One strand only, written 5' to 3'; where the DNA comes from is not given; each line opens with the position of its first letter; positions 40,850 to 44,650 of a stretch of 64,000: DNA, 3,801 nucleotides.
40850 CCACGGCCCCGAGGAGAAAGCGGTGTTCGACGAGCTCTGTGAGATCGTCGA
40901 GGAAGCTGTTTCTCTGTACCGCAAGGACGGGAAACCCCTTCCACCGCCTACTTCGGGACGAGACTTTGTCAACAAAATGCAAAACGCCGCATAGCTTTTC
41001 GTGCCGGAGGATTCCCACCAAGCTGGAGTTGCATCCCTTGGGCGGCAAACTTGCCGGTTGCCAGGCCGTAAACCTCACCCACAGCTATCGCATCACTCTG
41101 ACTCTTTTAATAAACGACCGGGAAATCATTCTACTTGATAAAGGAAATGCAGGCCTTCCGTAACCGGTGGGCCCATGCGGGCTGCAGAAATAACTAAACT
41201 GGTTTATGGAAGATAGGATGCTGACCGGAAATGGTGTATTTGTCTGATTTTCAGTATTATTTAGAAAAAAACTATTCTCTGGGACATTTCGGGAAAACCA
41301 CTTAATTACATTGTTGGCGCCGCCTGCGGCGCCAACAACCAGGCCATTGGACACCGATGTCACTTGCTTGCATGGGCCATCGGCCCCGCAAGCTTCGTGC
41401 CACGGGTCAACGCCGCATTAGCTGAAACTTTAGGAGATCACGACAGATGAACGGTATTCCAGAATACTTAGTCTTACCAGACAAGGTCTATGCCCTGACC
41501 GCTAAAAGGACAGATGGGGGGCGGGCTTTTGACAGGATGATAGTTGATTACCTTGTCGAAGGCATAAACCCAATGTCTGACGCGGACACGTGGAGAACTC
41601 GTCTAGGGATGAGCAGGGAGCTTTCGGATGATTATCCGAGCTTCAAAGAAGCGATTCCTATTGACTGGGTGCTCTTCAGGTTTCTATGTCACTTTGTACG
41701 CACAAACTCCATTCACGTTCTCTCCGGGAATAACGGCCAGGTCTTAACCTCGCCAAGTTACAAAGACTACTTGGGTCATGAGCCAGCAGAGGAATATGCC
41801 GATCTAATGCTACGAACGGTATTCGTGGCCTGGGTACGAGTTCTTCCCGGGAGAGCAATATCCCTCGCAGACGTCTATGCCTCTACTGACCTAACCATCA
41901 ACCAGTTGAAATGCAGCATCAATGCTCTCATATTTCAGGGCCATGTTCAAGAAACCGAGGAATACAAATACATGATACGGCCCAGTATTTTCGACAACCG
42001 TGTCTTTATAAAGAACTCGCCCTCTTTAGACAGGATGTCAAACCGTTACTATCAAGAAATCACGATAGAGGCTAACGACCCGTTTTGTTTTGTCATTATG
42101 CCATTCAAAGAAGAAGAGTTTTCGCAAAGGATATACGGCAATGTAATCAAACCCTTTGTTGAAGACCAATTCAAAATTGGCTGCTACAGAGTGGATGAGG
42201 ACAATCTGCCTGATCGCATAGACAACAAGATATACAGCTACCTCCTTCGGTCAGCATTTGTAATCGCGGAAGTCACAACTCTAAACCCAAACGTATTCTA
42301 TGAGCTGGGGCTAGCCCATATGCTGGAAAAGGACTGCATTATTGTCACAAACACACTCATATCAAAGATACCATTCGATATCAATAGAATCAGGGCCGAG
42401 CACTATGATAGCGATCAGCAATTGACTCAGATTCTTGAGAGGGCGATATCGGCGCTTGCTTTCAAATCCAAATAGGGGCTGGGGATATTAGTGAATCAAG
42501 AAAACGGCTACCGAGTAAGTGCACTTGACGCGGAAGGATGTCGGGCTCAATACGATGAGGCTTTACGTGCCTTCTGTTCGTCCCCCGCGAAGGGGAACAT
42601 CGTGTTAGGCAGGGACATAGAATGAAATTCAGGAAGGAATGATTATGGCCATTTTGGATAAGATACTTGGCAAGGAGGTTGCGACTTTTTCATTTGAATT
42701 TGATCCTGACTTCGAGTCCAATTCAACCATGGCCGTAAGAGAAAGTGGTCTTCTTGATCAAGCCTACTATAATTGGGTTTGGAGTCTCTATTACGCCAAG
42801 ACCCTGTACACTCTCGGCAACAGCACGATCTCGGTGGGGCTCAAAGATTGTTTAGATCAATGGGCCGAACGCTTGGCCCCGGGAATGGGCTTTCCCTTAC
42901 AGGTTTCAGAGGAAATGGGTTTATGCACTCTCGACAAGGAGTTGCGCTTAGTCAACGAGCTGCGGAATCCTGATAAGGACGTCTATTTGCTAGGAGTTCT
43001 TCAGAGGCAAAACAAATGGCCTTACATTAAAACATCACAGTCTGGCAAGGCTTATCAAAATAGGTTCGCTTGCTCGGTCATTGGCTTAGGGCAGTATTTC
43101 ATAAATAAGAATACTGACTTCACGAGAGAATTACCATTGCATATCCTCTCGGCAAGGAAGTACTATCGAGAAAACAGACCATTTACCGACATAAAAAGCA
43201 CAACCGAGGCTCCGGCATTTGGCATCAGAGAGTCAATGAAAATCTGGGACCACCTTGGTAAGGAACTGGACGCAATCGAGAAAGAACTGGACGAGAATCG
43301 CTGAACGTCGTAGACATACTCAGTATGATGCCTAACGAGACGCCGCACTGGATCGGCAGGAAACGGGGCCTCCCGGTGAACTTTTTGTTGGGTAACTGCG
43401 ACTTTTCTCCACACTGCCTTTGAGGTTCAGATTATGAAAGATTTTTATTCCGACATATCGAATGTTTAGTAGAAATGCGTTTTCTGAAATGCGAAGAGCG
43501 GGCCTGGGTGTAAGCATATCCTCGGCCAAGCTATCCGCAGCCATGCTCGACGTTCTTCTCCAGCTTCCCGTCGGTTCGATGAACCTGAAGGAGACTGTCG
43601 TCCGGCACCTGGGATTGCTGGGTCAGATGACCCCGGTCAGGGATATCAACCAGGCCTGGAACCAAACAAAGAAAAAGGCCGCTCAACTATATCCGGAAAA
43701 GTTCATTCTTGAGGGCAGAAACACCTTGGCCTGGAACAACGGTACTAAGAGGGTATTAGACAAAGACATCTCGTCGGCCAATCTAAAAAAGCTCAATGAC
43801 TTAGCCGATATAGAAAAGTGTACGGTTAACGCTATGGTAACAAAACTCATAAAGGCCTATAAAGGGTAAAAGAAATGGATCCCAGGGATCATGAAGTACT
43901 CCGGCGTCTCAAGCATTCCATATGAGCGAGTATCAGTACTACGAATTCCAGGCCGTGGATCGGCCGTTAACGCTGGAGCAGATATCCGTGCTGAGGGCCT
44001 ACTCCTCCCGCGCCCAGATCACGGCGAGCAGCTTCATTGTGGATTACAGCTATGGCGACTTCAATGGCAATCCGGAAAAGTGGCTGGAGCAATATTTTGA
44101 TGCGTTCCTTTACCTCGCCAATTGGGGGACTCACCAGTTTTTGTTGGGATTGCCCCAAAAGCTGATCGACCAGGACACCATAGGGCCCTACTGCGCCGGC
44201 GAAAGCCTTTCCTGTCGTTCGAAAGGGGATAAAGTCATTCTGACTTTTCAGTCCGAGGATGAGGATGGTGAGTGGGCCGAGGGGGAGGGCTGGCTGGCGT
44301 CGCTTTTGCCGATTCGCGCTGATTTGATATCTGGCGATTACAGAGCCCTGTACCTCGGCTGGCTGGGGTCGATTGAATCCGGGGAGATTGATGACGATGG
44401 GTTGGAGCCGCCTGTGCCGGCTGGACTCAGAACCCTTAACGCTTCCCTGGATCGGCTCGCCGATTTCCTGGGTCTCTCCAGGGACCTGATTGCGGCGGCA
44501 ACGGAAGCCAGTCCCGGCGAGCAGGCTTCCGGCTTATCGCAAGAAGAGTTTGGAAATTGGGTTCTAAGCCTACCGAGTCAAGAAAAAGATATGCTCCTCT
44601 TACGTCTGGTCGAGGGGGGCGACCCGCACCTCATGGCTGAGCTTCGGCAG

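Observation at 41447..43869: Integron-cassette-like structure: two attC-like sites between lower-GC orphan ORFs, with no integrase in the window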

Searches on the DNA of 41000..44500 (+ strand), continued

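Call 59: search_with_rna_model(model_id=R2, sources=[L023, L024, L025, L026, L027, L028, L029, L030, L031, L032, L033, L034, L035, L036, L037, L038, L039, L040, L041, L042, L043, L044, L045, L046, L047, L048, L049, L050, L051, L052, L053, L054, L055, L056, L057, L058, L059, L060, L061, L062, L063, L064, L065, L066, L067, L068, L069, L070, L071, L072, L073, L074, L075, L076, L077, L078, L079, L080, L081, L082, L083, L084, L085, L086, L087, L088, L089, L090, L091, L092, L093, L094, L095, L096, L097, L098, L099, L100, L101, L102], max_evalue=10)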
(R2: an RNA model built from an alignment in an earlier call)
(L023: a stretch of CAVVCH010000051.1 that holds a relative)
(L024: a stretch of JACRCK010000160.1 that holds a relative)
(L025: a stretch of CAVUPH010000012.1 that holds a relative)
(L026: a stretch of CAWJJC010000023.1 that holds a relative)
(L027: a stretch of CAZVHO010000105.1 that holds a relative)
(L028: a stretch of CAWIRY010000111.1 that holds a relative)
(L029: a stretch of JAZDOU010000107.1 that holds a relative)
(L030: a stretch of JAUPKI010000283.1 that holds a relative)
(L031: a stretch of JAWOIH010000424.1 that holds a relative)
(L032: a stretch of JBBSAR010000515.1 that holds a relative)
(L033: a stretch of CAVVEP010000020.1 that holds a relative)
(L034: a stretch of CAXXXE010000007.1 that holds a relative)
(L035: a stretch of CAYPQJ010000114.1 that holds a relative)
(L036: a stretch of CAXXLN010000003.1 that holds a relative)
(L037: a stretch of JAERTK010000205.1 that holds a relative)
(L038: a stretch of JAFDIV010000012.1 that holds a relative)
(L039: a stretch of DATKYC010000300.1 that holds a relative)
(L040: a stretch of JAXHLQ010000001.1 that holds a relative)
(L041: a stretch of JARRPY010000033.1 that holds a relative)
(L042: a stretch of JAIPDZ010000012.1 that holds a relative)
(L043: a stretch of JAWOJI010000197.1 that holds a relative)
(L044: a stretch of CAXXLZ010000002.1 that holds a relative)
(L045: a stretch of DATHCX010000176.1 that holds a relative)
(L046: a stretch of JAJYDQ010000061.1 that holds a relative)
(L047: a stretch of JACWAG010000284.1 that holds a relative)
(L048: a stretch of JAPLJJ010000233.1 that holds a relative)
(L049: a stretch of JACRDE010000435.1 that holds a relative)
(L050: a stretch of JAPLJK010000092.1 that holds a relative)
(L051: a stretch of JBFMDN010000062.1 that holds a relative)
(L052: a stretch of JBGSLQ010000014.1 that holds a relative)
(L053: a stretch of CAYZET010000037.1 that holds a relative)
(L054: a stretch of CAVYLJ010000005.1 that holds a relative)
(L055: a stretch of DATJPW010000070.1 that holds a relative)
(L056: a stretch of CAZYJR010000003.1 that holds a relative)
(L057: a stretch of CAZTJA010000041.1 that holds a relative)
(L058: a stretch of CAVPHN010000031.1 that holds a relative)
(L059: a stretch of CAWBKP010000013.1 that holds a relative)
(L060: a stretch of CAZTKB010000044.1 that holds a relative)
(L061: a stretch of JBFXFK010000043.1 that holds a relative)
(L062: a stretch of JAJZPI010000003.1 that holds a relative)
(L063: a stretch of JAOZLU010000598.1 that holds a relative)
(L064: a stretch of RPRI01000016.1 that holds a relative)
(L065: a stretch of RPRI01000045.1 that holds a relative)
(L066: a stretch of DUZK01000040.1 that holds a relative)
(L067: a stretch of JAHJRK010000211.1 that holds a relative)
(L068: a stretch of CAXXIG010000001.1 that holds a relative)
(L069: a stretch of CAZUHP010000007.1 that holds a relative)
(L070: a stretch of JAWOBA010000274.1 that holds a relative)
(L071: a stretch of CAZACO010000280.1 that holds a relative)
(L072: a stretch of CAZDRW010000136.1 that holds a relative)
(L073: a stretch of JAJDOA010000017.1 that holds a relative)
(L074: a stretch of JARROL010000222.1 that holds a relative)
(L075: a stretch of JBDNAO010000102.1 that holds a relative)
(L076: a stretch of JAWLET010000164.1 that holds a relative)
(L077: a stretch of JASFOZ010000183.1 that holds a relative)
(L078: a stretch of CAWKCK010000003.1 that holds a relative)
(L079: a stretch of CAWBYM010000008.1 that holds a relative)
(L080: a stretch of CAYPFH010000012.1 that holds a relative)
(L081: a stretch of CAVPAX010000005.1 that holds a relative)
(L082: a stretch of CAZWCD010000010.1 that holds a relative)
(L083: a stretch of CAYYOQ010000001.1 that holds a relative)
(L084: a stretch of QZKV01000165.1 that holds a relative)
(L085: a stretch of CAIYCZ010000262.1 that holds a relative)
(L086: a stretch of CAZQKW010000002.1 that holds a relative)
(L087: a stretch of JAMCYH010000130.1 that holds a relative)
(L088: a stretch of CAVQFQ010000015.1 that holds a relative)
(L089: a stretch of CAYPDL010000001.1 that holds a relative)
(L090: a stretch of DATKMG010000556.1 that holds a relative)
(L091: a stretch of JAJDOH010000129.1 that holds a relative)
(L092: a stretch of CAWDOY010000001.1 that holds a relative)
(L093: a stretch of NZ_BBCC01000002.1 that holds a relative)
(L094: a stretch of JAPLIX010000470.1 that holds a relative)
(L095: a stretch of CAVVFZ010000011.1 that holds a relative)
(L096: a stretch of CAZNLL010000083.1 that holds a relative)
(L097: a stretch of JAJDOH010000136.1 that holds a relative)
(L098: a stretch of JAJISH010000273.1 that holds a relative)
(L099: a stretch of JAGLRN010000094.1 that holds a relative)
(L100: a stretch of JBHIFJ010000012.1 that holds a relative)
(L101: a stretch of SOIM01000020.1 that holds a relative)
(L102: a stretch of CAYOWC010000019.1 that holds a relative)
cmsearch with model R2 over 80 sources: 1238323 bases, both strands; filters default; matches with E-value up to 10: 1.
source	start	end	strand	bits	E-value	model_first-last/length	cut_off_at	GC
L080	14226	14251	+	14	7.8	19-47/65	no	0.69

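Call 63: search_with_rna_model(model_id=R2, sources=[L113, L114, L118, L119, L120, L121, L122, L123, L124, L125, L126, L104, L105, L107], max_evalue=1)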
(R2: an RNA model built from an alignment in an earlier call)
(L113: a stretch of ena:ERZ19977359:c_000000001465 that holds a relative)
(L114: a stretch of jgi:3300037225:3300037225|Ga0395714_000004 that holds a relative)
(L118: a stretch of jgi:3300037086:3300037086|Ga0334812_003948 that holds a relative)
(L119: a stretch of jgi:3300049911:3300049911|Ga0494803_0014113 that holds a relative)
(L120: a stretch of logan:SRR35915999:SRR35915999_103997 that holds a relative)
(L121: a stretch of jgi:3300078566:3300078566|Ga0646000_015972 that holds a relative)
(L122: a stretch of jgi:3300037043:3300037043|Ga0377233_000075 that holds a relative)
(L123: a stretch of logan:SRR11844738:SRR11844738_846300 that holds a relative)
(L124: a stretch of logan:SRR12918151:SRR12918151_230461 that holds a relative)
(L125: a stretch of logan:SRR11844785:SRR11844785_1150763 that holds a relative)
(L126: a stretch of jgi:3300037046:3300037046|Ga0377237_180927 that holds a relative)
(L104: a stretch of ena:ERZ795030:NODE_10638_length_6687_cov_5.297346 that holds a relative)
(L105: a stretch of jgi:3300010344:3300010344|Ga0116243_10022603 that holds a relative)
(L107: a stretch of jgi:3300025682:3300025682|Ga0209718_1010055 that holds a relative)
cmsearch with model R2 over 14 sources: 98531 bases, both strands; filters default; matches with E-value up to 1: 25.
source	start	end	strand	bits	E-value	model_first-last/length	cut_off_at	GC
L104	4042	4098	+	57.2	5e-12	1-65/65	no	0.56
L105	4113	4169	+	57.2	5e-12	1-65/65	no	0.56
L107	3314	3370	+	57.2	5e-12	1-65/65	no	0.56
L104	5613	5671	+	54.7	2.2e-11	1-65/65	no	0.64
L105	5684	5742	+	54.7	2.2e-11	1-65/65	no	0.64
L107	4885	4943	+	54.7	2.2e-11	1-65/65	no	0.64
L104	6398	6456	+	49.8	4.2e-10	1-65/65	no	0.68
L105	6469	6527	+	49.8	4.2e-10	1-65/65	no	0.68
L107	5670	5728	+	49.8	4.2e-10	1-65/65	no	0.68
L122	5479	5533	+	42.4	3.3e-08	1-65/65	no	0.65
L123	338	392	+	42.4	3.3e-08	1-65/65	no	0.65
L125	338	392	+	42.4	3.3e-08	1-65/65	no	0.65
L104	4936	5010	+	42.3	3.6e-08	1-65/65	no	0.55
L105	5007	5081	+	42.3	3.6e-08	1-65/65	no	0.55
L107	4208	4282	+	42.3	3.6e-08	1-65/65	no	0.55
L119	3727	3788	+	38.3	3.8e-07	1-65/65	no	0.53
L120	3515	3576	+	38.3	3.8e-07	1-65/65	no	0.53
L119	2364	2432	+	28.3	0.00013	1-65/65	no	0.67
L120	2152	2220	+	28.3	0.00013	1-65/65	no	0.67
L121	1617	1685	+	28.3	0.00013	1-65/65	no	0.67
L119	260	316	+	22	0.0057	1-65/65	no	0.61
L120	48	104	+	22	0.0057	1-65/65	no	0.61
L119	1206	1268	+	17.9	0.065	1-65/65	no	0.6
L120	994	1056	+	17.9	0.065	1-65/65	no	0.6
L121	459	521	+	17.9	0.065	1-65/65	no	0.6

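Call 81: search_with_rna_model(model_id=R2, sources=[L127, L128], filters=off, max_evalue=1)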
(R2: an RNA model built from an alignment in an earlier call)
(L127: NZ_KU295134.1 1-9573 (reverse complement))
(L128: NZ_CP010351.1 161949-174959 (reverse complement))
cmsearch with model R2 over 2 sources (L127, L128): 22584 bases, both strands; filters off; matches with E-value up to 1: 4.
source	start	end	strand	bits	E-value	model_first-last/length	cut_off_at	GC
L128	4617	4688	-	47.6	3.5e-10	1-65/65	no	0.62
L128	5256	5369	-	39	5.6e-08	1-65/65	no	0.59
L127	5292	5377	-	35.7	3.9e-07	1-65/65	no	0.49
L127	4951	4998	-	11.3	0.71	1-65/65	no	0.54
